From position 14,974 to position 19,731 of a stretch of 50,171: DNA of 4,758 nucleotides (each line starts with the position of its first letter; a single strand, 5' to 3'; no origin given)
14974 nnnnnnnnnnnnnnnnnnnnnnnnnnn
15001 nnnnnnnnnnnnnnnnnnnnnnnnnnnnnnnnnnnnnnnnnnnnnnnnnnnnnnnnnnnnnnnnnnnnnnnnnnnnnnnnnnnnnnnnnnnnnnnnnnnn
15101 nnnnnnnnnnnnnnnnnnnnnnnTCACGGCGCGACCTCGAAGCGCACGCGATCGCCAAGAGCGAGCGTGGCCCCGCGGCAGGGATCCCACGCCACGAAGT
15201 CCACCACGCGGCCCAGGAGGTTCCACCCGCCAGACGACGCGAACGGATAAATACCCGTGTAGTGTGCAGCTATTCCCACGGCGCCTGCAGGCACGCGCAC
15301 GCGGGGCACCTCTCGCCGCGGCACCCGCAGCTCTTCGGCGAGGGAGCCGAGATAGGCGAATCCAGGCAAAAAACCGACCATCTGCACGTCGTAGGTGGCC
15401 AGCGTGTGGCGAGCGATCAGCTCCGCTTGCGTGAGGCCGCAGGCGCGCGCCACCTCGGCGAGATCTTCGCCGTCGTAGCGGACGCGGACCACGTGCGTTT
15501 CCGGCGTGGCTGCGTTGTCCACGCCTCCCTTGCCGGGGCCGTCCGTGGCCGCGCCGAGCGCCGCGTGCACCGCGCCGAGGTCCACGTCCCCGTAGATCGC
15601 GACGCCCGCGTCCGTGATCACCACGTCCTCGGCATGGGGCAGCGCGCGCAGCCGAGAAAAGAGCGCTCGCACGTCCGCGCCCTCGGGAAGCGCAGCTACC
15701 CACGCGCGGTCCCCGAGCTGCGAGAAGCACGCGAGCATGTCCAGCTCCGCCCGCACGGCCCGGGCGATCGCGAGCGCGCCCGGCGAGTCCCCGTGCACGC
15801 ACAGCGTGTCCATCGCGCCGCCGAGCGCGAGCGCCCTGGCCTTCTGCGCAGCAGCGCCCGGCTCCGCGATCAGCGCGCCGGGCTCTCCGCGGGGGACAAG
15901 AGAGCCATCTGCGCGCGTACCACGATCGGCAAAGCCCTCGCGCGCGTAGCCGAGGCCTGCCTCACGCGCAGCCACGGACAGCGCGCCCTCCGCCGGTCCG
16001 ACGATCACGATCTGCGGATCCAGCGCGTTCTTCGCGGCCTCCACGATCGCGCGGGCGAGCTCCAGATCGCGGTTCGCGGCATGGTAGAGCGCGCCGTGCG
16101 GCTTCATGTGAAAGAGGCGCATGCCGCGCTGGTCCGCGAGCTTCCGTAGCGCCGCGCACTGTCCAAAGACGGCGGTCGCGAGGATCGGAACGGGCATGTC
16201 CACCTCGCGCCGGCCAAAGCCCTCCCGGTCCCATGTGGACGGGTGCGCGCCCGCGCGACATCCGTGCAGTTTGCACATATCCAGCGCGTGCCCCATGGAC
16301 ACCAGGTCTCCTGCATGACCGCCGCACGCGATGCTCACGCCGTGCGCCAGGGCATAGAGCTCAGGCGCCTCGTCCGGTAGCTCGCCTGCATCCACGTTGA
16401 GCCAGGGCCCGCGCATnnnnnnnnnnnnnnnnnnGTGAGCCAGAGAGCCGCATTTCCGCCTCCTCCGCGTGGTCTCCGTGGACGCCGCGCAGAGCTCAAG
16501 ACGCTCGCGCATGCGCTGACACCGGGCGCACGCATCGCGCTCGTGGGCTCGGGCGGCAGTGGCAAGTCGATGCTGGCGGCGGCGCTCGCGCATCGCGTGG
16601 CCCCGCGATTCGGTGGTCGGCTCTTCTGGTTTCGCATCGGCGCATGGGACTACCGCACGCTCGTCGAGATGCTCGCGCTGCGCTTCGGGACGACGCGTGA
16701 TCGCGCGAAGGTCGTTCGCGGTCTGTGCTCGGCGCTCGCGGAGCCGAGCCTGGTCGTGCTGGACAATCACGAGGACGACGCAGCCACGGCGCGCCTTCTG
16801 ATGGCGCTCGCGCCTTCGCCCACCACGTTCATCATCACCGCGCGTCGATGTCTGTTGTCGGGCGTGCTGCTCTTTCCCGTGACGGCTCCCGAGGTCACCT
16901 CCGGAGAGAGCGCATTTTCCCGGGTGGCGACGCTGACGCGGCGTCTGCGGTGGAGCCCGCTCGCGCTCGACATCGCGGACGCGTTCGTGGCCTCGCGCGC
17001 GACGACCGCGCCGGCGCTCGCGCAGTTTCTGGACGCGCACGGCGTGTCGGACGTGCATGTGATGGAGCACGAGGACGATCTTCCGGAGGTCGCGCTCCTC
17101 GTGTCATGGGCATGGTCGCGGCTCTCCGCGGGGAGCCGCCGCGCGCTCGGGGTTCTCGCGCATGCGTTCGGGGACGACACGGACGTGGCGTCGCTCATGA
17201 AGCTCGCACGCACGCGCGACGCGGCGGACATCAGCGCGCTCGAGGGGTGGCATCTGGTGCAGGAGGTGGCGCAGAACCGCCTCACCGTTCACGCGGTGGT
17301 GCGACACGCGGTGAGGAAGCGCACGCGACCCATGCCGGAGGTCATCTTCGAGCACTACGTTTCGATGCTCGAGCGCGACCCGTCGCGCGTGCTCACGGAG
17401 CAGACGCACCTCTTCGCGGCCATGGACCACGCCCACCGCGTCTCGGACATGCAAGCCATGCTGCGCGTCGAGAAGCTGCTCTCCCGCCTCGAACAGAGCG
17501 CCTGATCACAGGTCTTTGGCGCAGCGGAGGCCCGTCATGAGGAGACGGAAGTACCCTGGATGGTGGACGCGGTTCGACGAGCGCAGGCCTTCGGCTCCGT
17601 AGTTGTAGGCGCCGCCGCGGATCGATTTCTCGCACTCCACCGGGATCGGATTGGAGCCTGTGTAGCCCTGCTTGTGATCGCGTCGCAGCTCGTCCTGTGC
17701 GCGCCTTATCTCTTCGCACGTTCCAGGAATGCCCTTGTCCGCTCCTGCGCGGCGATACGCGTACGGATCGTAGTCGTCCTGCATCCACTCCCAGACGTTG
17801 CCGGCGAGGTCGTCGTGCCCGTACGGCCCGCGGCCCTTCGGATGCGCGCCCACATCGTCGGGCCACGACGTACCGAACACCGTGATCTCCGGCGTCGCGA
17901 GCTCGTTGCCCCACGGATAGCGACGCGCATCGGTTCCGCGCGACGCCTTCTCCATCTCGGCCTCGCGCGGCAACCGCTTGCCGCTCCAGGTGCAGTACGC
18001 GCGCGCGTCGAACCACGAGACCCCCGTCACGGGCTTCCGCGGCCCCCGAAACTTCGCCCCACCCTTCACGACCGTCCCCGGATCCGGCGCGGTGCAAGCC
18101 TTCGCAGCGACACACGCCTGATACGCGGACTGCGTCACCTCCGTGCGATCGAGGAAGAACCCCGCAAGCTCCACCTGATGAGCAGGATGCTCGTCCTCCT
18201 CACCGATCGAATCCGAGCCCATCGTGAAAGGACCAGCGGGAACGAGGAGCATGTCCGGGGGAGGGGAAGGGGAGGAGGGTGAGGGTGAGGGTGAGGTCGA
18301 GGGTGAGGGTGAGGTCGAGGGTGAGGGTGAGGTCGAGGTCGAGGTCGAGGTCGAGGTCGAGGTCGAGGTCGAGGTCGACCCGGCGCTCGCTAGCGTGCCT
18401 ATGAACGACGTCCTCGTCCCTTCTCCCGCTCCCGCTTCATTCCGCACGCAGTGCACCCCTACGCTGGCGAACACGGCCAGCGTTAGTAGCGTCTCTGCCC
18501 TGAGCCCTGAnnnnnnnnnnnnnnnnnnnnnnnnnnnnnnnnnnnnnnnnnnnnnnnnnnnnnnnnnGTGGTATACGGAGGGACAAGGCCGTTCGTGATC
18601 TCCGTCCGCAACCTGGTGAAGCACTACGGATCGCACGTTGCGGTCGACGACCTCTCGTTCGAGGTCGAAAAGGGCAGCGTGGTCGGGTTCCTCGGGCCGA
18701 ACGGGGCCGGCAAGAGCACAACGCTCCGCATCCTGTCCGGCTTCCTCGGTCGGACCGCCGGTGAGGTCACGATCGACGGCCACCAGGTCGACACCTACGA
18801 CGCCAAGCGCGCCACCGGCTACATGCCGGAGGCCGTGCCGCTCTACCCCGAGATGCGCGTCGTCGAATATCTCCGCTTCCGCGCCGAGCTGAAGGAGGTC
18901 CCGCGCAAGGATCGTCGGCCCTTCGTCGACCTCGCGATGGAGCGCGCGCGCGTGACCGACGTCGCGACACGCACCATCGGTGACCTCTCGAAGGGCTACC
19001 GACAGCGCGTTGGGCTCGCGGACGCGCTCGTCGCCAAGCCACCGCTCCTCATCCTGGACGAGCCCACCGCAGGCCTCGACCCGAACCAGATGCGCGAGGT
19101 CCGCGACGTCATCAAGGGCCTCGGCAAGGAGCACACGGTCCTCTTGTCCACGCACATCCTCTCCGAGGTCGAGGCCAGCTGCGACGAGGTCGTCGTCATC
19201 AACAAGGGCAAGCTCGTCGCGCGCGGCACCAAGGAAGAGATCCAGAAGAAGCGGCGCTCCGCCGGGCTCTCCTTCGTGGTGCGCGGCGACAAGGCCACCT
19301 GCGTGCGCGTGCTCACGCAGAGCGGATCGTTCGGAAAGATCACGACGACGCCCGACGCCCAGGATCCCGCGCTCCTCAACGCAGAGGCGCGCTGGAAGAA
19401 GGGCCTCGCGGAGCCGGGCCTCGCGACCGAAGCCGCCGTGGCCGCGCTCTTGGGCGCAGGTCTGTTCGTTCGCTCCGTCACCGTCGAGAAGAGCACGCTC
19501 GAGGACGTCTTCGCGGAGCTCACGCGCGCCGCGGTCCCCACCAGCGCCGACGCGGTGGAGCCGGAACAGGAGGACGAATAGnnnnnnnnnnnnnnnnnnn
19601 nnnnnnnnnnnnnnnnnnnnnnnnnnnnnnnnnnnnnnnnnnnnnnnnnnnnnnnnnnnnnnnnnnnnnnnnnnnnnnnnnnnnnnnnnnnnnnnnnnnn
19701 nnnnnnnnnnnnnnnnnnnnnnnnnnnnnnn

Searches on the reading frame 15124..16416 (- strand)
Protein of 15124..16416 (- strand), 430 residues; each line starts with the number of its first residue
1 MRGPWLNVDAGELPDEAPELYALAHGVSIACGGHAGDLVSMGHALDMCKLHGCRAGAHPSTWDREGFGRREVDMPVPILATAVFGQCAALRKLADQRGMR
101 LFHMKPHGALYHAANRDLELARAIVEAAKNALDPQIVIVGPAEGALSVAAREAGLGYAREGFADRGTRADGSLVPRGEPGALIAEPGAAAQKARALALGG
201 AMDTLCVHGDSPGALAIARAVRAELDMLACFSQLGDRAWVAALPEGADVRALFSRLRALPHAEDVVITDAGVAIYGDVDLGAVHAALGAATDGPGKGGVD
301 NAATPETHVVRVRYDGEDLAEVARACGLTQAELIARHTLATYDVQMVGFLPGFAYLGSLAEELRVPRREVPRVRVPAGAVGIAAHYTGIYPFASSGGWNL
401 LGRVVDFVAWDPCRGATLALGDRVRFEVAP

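Call 53: search_protein_families(library=pfam, proteins=[window:15124-16416:-], max_evalue=0.00001)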
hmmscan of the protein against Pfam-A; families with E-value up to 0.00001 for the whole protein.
window:15124-16416:- (430 aa): 2 families
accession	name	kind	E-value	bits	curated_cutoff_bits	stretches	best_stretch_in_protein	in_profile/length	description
PF03746.21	LamB_YcsF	-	4.7e-56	190.5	22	1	6-225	3-238/239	LamB/YcsF family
PF02682.21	CT_C_D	-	7.8e-45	153.5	22.1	1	231-414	3-196/202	Carboxyltransferase domain, subdomain C and D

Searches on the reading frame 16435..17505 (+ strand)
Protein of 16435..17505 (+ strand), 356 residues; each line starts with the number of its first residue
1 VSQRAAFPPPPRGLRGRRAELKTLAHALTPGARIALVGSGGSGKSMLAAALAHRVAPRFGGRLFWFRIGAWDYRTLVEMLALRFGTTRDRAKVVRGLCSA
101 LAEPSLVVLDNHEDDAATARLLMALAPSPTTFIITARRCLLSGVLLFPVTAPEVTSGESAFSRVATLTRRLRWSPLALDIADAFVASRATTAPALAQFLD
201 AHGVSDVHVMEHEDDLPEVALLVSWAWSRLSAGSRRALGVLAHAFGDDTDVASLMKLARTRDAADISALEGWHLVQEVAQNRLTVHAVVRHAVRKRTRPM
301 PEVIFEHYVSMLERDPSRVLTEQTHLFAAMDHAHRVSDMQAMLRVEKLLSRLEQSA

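Call 53: search_protein_families(library=pfam, proteins=[window:16435-17505:+], max_evalue=0.00001)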
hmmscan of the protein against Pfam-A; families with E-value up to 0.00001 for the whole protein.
window:16435-17505:+ (356 aa): 2 families
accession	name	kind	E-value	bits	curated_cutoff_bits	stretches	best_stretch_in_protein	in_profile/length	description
PF13191.12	AAA_16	-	1.7e-06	29.1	32.6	0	14-200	2-157/167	AAA ATPase domain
PF13481.12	AAA_25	-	4.1e-06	27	27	1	10-66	11-65/195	AAA domain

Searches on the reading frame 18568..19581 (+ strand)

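Call 53: search_protein_families(library=pfam, proteins=[window:18568-19581:+], max_evalue=0.00001)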
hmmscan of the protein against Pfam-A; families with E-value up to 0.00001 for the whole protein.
window:18568-19581:+ (337 aa): 2 families
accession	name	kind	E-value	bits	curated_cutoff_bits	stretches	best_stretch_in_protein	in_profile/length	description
PF00005.33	ABC_tran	-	8.1e-31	107.9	25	1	27-168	2-137/137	ABC transporter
PF13304.12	AAA_21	-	4.4e-13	50.4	27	1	133-199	231-301/304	AAA domain, putative AbiEii toxin, Type IV TA system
